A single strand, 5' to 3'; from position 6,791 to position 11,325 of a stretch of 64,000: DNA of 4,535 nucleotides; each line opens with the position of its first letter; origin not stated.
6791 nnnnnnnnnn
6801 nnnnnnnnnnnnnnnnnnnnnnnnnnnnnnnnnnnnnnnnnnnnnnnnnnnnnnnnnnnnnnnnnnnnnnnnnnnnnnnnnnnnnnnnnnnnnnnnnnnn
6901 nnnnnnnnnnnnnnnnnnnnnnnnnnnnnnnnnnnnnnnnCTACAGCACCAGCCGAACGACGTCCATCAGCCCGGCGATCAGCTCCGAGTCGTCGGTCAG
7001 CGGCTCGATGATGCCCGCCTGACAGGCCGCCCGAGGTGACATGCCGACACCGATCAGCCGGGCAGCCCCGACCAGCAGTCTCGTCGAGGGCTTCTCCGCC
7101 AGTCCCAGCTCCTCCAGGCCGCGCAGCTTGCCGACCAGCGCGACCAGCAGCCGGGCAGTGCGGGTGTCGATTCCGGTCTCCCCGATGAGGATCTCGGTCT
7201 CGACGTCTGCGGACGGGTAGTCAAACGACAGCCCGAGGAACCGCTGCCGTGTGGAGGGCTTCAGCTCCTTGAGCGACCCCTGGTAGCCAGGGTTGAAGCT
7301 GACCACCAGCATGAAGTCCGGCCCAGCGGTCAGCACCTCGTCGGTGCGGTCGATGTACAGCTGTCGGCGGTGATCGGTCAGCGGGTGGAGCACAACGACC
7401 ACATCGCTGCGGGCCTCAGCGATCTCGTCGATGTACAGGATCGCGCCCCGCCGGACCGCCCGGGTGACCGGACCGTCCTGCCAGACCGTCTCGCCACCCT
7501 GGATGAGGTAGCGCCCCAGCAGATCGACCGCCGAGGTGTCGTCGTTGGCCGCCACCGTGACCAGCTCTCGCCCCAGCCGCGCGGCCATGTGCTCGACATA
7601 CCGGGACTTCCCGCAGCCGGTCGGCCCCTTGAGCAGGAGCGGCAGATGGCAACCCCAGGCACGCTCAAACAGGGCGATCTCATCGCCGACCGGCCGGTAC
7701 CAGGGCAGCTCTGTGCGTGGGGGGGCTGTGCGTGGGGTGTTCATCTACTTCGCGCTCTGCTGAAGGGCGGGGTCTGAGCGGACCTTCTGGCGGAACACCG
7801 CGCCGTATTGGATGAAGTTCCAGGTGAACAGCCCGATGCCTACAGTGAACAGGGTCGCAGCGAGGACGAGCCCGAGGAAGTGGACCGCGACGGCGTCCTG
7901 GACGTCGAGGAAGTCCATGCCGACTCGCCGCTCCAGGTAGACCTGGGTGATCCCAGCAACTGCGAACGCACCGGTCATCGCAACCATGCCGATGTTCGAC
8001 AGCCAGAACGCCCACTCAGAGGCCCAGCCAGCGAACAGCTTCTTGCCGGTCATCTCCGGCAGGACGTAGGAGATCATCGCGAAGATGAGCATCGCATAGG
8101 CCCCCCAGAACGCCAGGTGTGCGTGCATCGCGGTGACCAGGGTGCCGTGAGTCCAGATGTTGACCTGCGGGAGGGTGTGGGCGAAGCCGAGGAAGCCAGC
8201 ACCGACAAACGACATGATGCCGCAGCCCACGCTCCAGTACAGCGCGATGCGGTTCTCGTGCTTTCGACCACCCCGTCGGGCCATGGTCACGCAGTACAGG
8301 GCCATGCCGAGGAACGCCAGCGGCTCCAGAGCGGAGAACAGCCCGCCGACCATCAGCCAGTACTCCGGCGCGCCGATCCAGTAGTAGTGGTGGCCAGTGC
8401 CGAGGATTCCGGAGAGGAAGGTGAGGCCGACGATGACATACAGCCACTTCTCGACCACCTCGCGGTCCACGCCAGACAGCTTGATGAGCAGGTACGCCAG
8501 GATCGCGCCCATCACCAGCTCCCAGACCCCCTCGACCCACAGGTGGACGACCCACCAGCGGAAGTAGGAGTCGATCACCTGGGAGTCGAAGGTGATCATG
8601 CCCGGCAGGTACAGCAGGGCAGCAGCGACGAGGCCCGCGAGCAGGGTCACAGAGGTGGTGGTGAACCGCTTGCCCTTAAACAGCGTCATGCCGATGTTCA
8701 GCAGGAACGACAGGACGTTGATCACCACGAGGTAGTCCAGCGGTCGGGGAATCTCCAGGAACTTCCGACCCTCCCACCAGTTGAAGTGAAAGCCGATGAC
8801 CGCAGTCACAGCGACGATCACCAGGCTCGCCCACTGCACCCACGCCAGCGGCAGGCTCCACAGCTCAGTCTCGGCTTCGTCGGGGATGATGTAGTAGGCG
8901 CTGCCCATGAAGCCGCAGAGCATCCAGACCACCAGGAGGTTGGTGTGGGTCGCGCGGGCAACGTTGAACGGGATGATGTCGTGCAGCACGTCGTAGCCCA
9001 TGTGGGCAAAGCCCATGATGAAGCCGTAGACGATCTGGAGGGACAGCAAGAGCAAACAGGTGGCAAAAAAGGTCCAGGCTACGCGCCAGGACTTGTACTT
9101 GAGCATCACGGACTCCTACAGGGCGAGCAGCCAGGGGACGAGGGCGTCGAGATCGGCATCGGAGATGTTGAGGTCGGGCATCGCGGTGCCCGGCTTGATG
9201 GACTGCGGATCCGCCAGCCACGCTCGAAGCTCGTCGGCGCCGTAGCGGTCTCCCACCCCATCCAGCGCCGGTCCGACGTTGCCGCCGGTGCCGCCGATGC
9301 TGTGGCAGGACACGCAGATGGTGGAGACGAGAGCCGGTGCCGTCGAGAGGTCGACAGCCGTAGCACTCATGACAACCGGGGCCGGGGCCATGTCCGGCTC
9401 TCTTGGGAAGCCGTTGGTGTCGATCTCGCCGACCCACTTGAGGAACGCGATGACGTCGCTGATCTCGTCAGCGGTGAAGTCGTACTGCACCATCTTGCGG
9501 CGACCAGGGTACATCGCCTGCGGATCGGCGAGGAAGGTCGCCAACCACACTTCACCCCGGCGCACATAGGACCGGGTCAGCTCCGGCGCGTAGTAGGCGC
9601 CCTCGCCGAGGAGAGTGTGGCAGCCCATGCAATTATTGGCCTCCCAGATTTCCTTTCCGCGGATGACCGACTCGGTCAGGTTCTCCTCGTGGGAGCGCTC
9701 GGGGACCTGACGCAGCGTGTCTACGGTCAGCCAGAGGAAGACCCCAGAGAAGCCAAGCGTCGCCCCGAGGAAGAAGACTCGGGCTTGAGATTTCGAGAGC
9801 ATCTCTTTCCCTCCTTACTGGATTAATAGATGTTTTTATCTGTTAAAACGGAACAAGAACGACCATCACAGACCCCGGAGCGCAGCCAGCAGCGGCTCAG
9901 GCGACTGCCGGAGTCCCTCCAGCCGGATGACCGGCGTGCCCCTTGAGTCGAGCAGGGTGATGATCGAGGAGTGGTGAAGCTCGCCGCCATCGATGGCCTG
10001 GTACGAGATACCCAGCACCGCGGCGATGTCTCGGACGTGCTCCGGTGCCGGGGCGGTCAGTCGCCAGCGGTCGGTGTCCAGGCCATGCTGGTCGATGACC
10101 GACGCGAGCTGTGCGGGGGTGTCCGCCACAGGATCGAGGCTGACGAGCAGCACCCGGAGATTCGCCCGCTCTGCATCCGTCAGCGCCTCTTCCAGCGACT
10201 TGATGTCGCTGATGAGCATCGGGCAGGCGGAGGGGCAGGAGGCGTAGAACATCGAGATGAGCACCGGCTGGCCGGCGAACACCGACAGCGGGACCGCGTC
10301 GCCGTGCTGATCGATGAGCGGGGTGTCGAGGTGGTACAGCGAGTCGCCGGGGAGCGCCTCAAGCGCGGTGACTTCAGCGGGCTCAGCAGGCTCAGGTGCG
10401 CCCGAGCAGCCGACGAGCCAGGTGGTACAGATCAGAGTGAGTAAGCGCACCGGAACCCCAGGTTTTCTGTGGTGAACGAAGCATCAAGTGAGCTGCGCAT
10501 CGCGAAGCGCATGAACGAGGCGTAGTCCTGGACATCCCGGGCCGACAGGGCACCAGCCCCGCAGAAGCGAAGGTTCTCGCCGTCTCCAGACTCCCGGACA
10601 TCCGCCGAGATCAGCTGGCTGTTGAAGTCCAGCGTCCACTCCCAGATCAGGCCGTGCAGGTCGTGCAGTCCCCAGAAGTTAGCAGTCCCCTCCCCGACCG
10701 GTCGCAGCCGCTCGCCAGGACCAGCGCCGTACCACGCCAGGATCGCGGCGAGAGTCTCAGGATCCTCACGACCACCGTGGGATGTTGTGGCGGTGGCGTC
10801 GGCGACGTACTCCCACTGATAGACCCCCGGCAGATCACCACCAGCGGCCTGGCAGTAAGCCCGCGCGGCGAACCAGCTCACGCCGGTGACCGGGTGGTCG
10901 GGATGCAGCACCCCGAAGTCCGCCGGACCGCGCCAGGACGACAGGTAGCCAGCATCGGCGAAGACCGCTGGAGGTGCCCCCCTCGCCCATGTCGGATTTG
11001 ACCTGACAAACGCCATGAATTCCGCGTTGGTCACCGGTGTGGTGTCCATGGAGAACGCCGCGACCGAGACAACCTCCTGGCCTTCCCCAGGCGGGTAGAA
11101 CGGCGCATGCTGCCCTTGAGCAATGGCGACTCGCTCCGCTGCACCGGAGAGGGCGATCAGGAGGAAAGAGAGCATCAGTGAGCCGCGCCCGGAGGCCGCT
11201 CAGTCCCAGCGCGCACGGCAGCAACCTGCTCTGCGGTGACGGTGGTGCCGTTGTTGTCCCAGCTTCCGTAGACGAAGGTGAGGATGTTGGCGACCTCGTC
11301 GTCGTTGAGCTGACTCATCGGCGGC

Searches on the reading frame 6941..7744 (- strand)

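Call 8: search_protein_families(library=pfam, proteins=[window:6941-7744:-])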
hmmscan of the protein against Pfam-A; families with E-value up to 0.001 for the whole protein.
window:6941-7744:- (267 aa): 4 families
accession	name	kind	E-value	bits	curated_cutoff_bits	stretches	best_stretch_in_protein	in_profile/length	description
PF07728.20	AAA_5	-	4.9e-36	124.2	22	1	35-169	1-139/139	AAA domain (dynein-related subfamily)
PF08406.16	CbbQ_C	-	1.9e-25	89.3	20.6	1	182-265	1-84/85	CbbQ/NirQ/NorQ C-terminal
PF01078.27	Mg_chelatase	-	9.2e-08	32.2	20.3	1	82-162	91-168/207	Magnesium chelatase, subunit ChlI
PF00004.35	AAA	-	0.00034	21.5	21.2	1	36-110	1-68/131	ATPase family associated with various cellular activities (AAA)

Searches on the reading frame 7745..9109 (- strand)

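Call 8: search_protein_families(library=pfam, proteins=[window:7745-9109:-])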
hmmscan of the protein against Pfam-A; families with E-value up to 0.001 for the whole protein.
window:7745-9109:- (454 aa): 2 families
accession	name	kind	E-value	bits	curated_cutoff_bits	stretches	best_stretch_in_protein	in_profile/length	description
PF00115.25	COX1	-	6.2e-62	210.3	34.8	1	9-411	1-427/436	Cytochrome C and Quinol oxidase polypeptide I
PF11070.13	DUF2871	-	0.00023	21.9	27.4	1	315-392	27-98/134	Protein of unknown function (DUF2871)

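Call 32: search_protein_families(library=ncbifam, proteins=[window:7745-9109:-], max_evalue=0.001)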
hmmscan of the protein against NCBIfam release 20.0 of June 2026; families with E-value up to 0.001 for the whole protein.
window:7745-9109:- (454 aa): 3 families
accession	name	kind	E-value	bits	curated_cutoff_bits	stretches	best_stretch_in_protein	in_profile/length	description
TIGR00780.1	ccoN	equivalog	3.9e-13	49.1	583.15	1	24-399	25-415/474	cytochrome-c oxidase, cbb3-type subunit I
NF011053.0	PRK14485.1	subfamily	7.5e-09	34.3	1080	1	15-435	19-459/716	putative bifunctional cbb3-type cytochrome c oxidase subunit I/II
TIGR02891.1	CtaD_CoxA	equivalog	8e-07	28.1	670.75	1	224-434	268-467/504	cytochrome c oxidase subunit I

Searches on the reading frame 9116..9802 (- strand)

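Call 8: search_protein_families(library=pfam, proteins=[window:9116-9802:-])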
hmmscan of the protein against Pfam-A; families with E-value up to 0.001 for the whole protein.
window:9116-9802:- (228 aa): 4 families
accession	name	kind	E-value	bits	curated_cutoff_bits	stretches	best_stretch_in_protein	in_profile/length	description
PF00034.26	Cytochrom_C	-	2.3e-21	77.3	21.3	2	48-124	3-89/90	Cytochrome c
PF13442.11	Cytochrome_CBB3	-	8.4e-13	48.9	27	2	157-225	8-68/68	Cytochrome C oxidase, cbb3-type, subunit III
PF02433.20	FixO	-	1.2e-07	31.9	29.6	0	176-211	102-137/219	Cytochrome C oxidase, mono-heme subunit/FixO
PF22085.1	NorB_cytochrome_c-like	-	2.2e-05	25.3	29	1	44-93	16-65/181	Nitric oxide reductase subunit B, cytochrome c-like domain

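Call 32: search_protein_families(library=ncbifam, proteins=[window:9116-9802:-], max_evalue=0.001)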
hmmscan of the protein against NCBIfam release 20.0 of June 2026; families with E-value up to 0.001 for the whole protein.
window:9116-9802:- (228 aa): 12 families
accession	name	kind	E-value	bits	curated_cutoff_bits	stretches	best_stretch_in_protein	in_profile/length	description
TIGR04485.1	thiosulf_SoxX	equivalog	5.3e-18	65.5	61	2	163-211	5-57/78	sulfur oxidation c-type cytochrome SoxX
TIGR02603.1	CxxCH_TIGR02603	domain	1e-13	51.5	68.15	2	157-200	8-51/134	putative heme-binding domain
NF045774.1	cytochro_C551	exception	1.4e-10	41.1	118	1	150-225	37-106/110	cytochrome c551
NF050122.1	bc1_QcrC_actin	exception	2.7e-10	40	200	1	32-131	122-218/253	cytochrome bc1 complex diheme cytochrome c subunit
NF045773.1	cytochro_C550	exception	3.3e-10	39.9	125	1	156-226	53-117/118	cytochrome c550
NF040971.1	cytc_ExtS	equivalog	1.3e-09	37.7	100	1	44-224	76-261/262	selenite/tellurite reduction operon c-type cytochrome lipoprotein ExtS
NF011055.0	PRK14487.1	subfamily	2.2e-07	30.6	218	0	176-212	108-144/212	cbb3-type cytochrome c oxidase subunit II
TIGR00781.1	ccoO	equivalog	3.8e-07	30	200.65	0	175-211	101-137/232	cytochrome-c oxidase, cbb3-type subunit II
NF043008.1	Cyt550_Brdyrhiz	equivalog_domain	3.5e-05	24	240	0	145-186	20-61/131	cytochrome c-550 CycA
NF011054.0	PRK14486.1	equivalog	3.9e-05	23.3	447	0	72-117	104-148/294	putative bifunctional cbb3-type cytochrome c oxidase subunit II/cytochrome c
TIGR00782.1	ccoP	equivalog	0.00013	21.4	179.95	0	40-70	197-226/285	cytochrome-c oxidase, cbb3-type subunit III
TIGR03872.1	cytochrome_MoxG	equivalog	0.00074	19.7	147.8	0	43-122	41-119/133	cytochrome c(L), periplasmic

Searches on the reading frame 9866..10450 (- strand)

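Call 8: search_protein_families(library=pfam, proteins=[window:9866-10450:-])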
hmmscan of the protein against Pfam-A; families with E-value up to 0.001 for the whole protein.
window:9866-10450:- (194 aa): 2 families
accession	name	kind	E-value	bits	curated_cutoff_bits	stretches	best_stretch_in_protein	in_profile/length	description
PF02630.20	SCO1-SenC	-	2.3e-18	66.9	22.8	1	45-171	6-132/134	SCO1/SenC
PF00578.27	AhpC-TSA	-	0.00012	22.4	26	1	45-124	10-82/124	AhpC/TSA family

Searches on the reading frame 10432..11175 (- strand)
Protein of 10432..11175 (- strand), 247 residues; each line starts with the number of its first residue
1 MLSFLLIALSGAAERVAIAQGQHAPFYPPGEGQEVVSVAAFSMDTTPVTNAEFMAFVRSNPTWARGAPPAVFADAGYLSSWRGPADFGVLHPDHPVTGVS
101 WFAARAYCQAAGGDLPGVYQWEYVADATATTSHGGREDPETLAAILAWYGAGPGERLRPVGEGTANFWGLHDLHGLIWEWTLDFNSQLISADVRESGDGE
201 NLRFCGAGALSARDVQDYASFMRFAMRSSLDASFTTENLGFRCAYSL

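Call 8: search_protein_families(library=pfam, proteins=[window:10432-11175:-])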
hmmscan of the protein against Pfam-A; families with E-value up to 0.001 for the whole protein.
window:10432-11175:- (247 aa): 1 family
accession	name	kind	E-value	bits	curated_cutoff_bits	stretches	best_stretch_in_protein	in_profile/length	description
PF03781.23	FGE-sulfatase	-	9.6e-30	104.5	23.3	1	28-244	24-254/255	Sulfatase-modifying factor enzyme 1-like domain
